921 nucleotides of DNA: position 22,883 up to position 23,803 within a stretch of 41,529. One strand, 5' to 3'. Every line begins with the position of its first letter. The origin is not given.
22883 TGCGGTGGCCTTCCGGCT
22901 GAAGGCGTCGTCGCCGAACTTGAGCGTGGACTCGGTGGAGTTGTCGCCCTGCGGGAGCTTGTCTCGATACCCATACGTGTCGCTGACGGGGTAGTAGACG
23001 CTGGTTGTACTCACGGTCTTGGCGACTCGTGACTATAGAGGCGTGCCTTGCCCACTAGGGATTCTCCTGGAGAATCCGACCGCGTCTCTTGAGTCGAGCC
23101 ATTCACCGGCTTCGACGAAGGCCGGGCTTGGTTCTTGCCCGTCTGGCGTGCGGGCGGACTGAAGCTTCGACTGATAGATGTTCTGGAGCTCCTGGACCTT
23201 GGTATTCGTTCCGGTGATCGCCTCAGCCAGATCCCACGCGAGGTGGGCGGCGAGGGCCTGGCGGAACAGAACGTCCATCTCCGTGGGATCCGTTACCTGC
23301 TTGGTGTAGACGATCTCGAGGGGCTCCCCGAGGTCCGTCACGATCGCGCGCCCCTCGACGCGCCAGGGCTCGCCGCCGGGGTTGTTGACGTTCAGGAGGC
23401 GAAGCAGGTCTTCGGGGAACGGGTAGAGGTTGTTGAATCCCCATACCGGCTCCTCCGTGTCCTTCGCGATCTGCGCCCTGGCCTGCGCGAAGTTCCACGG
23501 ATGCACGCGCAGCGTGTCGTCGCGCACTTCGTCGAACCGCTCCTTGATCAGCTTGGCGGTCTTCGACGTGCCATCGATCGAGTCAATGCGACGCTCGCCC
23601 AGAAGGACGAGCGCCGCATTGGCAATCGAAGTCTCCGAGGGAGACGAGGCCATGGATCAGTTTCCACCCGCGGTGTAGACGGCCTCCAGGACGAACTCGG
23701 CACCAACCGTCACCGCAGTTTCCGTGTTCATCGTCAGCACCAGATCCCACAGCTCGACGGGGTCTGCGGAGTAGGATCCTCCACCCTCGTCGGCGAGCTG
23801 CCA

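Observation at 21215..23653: Tandem duplication of the gp11-like adaptor gene, with a ~400-aa N-terminal domain on the second copy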

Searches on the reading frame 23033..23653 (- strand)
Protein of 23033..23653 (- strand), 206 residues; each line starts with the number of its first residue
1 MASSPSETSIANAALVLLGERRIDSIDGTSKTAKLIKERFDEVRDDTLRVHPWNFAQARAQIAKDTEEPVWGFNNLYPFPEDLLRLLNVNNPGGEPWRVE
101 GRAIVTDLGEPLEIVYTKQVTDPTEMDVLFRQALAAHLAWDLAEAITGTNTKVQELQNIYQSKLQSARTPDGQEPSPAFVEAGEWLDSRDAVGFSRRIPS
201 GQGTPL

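Call 4: search_protein_families(library=pfam, proteins=[window:23033-23653:-], max_evalue=0.01)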
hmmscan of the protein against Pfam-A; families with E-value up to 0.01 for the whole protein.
window:23033-23653:- (206 aa): 0 families

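Call 5: search_protein_families(library=phrogs, proteins=[window:23033-23653:-], max_evalue=0.01)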
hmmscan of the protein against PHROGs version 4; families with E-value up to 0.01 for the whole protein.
window:23033-23653:- (206 aa): 3 families
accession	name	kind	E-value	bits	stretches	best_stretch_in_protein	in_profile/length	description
phrog_394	-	tail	5.4e-46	157.5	1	6-190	3-189/190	tail protein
phrog_9239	-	tail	8.1e-09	35.4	1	5-193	2-192/741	tail tubular protein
phrog_446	-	tail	0.0006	20.5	0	8-89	13-88/213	tail protein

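Call 6: search_solved_structures(query=window:23033-23653:-, max_evalue=10, show_alignments=2)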
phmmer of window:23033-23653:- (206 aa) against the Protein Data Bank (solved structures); distinct sequences matched with E-value up to 10: 3.
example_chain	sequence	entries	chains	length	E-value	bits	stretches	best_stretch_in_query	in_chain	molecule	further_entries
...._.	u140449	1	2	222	5.3e-06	29.8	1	5-89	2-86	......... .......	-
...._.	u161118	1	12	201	0.015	18.5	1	6-153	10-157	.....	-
3tcx_A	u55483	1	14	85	2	11.6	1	146-180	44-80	Intercellular adhesion molecule 1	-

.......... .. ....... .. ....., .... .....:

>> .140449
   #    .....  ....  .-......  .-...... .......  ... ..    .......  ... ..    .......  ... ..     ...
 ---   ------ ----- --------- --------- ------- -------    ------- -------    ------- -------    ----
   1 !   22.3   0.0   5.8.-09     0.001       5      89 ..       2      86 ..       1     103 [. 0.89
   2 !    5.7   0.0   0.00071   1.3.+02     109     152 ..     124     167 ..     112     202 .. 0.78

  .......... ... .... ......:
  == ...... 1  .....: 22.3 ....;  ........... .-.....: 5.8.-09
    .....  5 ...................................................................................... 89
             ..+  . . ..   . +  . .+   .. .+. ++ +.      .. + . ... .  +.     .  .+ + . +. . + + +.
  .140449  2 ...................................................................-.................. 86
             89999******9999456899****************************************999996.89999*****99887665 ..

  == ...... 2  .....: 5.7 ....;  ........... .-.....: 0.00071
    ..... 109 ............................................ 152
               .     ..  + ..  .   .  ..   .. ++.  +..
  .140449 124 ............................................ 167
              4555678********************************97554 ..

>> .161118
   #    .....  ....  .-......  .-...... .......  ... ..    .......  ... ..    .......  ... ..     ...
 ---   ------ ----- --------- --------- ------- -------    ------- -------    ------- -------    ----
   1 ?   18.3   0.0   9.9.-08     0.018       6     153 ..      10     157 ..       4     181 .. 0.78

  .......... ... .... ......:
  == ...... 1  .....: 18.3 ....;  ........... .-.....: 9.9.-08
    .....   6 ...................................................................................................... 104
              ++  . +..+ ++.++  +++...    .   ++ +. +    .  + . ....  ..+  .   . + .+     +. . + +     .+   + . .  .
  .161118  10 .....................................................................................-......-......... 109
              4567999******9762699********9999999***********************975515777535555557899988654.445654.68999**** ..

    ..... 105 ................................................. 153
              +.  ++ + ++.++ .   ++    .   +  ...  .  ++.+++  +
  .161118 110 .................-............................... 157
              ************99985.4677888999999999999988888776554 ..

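Call 22: find_related_loci(query=window:23033-23653:-, collection=viral_contigs, flank=8000)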
Query window:23033-23653:- (206 aa) in viral_contigs; peptide patterns used: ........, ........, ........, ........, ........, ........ (x = any residue, [..] = any of these).
9 stretches matched a pattern, but none encodes a relative of the query by tblastn (E <= 1e-3).

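Call 23: search_protein_families(library=ncbifam, proteins=[window:23033-23653:-], max_evalue=0.1)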
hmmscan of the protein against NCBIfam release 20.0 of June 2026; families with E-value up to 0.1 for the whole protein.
window:23033-23653:- (206 aa): 0 families

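Call 24: find_homologous_proteins(query=window:23033-23653:-, max_evalue=0.001)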
Query window:23033-23653:- (206 aa): 62 proteins with E <= 0.001 among 749 candidates.
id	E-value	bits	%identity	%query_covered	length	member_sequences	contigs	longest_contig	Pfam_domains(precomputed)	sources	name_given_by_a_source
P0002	8.1e-133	459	100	100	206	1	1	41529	-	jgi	-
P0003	7.1e-106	371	80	100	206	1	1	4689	-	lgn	-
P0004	5.8e-92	325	73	99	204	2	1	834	-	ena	-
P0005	2.1e-82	294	65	100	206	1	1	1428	-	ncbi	-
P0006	2.3e-82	294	65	99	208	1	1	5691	-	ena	-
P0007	6.8e-81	289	63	100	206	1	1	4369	-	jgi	jgi:hypothetical protein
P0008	7.5e-81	289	64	98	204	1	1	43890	-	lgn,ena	-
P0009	3.3e-80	287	66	98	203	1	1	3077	-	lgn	-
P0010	3.3e-79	284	64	98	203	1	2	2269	-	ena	-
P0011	7.1e-79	282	65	99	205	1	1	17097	-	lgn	-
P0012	1.2e-78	282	63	99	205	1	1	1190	-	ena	-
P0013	5.4e-78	280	66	98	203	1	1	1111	-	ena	-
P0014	4.6e-77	277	60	100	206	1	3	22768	-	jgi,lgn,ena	-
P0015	5.4e-77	276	63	99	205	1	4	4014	-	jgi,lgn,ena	-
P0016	3.3e-76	274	61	99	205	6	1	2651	-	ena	-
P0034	5.9e-72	260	59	99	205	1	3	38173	-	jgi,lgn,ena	-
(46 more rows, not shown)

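Call 25: find_encoding_contigs(protein=P0008, flank=8000, max_places=2)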
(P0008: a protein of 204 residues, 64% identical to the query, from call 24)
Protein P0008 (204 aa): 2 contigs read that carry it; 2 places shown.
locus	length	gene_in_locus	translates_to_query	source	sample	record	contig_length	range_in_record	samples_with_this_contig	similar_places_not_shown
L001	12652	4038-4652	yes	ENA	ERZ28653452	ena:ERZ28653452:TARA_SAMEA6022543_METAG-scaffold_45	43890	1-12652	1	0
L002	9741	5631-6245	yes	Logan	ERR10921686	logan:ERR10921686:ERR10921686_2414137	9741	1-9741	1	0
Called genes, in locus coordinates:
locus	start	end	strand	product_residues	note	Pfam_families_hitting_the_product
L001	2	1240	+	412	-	?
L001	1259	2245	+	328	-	PF05396:Phage_T7_Capsid (weak)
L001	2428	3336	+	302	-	PF19821:Phage_capsid_2, PF25209:Phage_capsid_4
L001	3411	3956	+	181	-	-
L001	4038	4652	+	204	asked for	-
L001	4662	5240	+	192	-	-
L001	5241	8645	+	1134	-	-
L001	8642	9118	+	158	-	-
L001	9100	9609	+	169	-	-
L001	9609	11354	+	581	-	-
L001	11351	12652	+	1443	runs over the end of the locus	PF09397:FtsK_gamma, PF18857:LPD38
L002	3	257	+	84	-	?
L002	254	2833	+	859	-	-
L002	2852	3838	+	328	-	PF05396:Phage_T7_Capsid (weak)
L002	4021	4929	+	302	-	PF19821:Phage_capsid_2, PF25209:Phage_capsid_4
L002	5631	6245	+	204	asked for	-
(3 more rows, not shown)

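Call 26: find_encoding_contigs(protein=P0003, flank=8000, max_places=2)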
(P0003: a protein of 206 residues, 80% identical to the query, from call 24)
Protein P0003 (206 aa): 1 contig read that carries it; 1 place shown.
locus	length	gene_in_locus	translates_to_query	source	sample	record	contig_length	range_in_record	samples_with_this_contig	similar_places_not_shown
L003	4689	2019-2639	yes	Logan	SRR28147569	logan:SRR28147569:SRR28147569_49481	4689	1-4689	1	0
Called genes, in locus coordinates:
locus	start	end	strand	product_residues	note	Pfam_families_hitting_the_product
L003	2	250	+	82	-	?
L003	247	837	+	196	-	-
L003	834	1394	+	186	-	-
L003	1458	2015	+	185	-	-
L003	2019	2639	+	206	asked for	-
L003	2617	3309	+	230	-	-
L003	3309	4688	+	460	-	?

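Call 27: find_encoding_contigs(protein=P0034, flank=8000, max_places=2)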
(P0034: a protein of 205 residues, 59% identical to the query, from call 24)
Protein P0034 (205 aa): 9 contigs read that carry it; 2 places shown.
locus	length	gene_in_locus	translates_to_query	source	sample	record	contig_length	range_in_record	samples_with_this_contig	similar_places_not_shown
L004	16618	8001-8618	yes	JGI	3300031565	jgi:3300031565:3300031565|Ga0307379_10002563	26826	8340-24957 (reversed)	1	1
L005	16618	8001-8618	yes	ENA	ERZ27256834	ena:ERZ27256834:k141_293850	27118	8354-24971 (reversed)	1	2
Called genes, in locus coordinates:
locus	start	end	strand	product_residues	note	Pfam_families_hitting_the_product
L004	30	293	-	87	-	-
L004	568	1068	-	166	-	-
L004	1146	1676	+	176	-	-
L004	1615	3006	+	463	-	PF03237:Terminase_6N, PF17289:Terminase_6C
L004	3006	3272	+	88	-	-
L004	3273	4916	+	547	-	PF12236:Head-tail_con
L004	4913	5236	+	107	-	PF25181:Phage_Bbp19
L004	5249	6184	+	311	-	-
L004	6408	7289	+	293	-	PF19821:Phage_capsid_2, PF25209:Phage_capsid_4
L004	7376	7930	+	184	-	-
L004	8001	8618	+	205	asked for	-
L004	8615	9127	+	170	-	-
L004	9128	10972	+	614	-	-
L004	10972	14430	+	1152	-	-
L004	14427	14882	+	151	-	-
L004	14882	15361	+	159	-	-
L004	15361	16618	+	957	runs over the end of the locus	-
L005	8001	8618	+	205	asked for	-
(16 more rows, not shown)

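Call 35: find_related_loci(query=A2, collection=viral_contigs, flank=7000)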
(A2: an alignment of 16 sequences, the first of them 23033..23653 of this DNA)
Query A2 (206 aa) in viral_contigs; peptide patterns used: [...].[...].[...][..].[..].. (x = any residue, [..] = any of these).
600 stretches matched a pattern (row limit reached: there are more); 582 encode a relative of the query (tblastn E <= 1e-3); the best 80 are kept; 80 distinct loci.
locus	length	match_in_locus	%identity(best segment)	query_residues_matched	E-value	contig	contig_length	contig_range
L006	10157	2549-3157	61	4-206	5e-78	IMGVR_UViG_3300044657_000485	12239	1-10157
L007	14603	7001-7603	63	6-206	6e-74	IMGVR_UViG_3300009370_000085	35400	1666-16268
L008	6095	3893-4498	56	6-206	7e-66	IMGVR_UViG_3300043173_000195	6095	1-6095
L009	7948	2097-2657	51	3-189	2e-52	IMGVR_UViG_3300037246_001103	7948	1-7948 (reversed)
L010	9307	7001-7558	45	6-189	2e-45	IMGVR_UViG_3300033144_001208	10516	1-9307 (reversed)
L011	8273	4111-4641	45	9-189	8e-43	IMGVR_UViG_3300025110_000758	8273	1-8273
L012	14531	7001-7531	45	9-189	8e-43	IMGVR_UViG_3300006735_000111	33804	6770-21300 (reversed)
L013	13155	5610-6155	40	7-189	9e-43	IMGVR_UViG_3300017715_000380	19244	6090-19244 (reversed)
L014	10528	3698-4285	40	10-196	1e-42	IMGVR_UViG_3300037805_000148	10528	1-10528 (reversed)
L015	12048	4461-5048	40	10-196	1e-42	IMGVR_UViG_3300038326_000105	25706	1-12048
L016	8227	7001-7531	45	9-189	3e-42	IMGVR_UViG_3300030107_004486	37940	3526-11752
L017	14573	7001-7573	42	6-205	1e-41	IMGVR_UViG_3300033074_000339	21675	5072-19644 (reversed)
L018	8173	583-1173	41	9-205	2e-41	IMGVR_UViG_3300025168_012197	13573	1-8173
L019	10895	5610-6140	44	9-189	5e-41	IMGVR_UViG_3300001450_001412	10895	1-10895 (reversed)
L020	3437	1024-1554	41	9-189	3e-40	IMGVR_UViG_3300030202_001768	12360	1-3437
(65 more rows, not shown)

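Call 45: list_cluster_members(proteins=[L006:3746-5563:+, L006:3731-5563:+, L006:3767-5563:+, L007:9008-10900:+, L007:8834-10900:+, L009:1161-2675:+, L001:4662-5237:+])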
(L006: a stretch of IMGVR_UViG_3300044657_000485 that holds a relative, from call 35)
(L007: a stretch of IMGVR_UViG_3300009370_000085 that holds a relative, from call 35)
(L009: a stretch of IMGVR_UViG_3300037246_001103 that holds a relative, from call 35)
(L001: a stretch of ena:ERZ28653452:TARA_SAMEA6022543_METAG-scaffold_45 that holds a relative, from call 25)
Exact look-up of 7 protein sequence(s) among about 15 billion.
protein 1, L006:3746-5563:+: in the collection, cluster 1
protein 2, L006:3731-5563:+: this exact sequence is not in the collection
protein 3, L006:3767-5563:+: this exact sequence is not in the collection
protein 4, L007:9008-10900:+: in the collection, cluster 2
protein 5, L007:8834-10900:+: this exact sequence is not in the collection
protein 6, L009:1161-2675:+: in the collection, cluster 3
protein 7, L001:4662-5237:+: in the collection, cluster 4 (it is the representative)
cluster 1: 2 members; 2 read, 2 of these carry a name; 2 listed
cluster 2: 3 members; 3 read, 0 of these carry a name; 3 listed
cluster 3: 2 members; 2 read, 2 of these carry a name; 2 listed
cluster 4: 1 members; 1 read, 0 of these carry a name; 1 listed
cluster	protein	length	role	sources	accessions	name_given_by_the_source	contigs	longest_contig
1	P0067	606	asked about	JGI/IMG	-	hypothetical protein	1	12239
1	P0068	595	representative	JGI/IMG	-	hypothetical protein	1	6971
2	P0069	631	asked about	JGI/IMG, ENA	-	-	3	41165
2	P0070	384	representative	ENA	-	-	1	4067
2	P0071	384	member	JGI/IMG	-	-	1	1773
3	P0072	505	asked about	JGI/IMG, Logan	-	hypothetical protein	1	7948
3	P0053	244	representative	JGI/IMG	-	hypothetical protein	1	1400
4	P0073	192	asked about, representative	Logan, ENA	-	-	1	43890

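Call 62: search_protein_families(library=ncbifam, proteins=[P0072, P0067, P0069], max_evalue=0.1)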
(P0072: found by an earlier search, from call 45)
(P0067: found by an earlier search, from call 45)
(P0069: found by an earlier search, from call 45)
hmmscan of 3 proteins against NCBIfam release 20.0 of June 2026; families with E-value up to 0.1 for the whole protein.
P0072 (505 aa): 1 family
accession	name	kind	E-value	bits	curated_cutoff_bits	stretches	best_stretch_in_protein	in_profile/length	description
NF033679.1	DNRLRE_dom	domain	0.00076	19.6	34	0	35-209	21-161/164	DNRLRE domain-containing protein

P0067 (606 aa): 0 families

P0069 (631 aa): 0 families

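Call 67: find_related_loci(query=A5, collection=metagenome_contigs, flank=6000)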
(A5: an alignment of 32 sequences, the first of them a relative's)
Query A5 (206 aa) in metagenome_contigs; peptide patterns used: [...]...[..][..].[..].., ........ (x = any residue, [..] = any of these).
600 stretches matched a pattern (row limit reached: there are more); 486 encode a relative of the query (tblastn E <= 1e-3); the best 80 are kept; 80 distinct loci.
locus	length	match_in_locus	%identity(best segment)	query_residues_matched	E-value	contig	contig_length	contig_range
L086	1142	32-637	64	6-206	1e-89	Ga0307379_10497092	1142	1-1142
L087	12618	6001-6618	60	1-206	9e-79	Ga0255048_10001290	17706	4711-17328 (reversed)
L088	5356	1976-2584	67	4-206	2e-78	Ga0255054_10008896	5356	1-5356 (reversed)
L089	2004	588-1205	62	1-206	1e-80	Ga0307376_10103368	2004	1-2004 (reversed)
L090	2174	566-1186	61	1-206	1e-77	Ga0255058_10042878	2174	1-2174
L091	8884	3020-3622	64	6-206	1e-74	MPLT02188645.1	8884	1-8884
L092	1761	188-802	62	3-206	2e-76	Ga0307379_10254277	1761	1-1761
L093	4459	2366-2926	51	4-190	2e-61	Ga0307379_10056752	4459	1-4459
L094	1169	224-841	54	2-206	9e-63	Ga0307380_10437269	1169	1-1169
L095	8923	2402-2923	53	4-177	3e-58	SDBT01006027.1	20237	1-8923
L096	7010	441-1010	45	2-189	1e-48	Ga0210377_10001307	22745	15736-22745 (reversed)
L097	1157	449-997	43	6-189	1e-47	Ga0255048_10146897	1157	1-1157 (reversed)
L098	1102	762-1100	65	3-115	3e-47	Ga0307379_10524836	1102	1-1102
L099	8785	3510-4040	44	9-189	4e-45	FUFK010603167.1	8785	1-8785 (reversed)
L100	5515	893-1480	40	10-196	6e-43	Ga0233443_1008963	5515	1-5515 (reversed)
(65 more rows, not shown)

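Call 84: search_protein_families(library=ncbifam, proteins=[L088:3114-4391:+, L091:4729-5640:+, L095:899-2400:+, L003:3309-4586:+, P0068, L087:7842-8600:+, L093:3328-4170:+], max_evalue=0.1)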
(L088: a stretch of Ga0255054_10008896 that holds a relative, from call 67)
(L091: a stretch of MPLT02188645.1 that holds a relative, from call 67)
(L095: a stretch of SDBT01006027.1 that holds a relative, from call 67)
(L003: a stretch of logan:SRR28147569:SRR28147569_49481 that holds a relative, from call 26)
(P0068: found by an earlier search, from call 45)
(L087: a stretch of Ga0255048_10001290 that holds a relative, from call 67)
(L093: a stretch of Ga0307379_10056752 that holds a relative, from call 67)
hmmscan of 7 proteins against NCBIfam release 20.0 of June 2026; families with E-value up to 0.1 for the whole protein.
L088:3114-4391:+ (426 aa): 0 families

L091:4729-5640:+ (304 aa): 0 families

L095:899-2400:+ (500 aa): 0 families

L003:3309-4586:+ (426 aa): 1 family
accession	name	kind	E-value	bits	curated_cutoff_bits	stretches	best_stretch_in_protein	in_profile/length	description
NF033679.1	DNRLRE_dom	domain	0.0094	16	34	1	43-88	16-62/164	DNRLRE domain-containing protein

P0068 (595 aa): 0 families

L087:7842-8600:+ (253 aa): 0 families

L093:3328-4170:+ (281 aa): 0 families

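Call 85: find_related_loci(query=A5, collection=genome_contigs, flank=6000)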
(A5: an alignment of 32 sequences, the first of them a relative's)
Query A5 (206 aa) in genome_contigs; peptide patterns used: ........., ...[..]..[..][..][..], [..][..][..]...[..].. (x = any residue, [..] = any of these).
66 stretches matched a pattern; 1 encode a relative of the query (tblastn E <= 1e-3); 1 distinct loci.
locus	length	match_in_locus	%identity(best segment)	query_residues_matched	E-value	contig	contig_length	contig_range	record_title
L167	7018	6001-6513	38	6-177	2e-36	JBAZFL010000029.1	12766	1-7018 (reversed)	MAG: Clostridia bacterium isolate SO_2017_LW3_17 NODE_14560_length_12766_cov_3.298758_LW162_2017, whole genome shotgun s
